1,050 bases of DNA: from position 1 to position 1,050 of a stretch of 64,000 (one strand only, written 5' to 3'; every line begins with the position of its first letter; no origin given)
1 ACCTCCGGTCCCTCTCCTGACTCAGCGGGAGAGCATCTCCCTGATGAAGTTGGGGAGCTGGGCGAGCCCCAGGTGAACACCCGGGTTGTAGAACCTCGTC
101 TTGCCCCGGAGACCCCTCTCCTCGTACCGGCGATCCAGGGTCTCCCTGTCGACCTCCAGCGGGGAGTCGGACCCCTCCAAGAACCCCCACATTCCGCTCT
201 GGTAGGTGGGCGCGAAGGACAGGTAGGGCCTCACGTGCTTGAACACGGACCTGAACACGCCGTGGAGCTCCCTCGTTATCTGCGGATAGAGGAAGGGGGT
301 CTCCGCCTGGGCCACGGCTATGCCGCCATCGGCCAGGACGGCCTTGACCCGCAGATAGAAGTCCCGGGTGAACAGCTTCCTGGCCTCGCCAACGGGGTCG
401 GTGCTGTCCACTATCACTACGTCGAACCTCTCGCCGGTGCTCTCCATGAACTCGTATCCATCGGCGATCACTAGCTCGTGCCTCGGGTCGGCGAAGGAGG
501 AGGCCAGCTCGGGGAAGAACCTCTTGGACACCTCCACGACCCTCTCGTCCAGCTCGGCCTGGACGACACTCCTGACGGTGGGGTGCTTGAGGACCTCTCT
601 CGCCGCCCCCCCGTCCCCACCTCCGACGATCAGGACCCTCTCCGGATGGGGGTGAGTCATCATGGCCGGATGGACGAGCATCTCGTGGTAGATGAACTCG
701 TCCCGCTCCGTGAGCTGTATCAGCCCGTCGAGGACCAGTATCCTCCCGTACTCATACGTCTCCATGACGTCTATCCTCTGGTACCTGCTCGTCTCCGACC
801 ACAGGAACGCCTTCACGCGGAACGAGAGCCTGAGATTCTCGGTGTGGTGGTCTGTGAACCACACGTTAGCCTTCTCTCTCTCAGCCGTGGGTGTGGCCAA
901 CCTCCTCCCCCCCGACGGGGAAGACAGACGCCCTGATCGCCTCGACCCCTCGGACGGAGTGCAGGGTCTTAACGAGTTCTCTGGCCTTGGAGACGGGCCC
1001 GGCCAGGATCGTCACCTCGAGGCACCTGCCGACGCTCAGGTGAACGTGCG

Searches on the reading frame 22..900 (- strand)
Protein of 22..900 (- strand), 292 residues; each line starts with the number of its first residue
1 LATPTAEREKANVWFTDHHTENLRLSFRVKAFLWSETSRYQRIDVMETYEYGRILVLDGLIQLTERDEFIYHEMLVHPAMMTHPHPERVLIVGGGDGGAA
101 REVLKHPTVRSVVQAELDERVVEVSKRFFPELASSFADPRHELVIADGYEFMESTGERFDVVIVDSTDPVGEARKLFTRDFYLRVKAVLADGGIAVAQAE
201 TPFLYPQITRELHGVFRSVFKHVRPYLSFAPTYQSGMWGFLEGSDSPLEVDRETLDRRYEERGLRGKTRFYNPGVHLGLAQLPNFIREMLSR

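Call 52: search_protein_families(library=padloc, alignment_id=A6, max_evalue=0.00001)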
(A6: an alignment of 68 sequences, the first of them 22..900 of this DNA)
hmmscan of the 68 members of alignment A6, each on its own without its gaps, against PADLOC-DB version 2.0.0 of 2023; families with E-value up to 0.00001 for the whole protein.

A. member 1, window:22-900:- (292 aa): 1 family
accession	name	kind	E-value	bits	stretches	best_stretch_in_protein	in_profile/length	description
PDLC04134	mad2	-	8.6e-22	75.6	1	79-243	284-443/492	mads_2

B. families by the number of members that match (of 68 scanned): 2 families
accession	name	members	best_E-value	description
PDLC04134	mad2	2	8.6e-22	mads_2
PDLC04908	PDC-S10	1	5.9e-09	-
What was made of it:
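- No cas genes among the other 68 window proteins (call 52).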
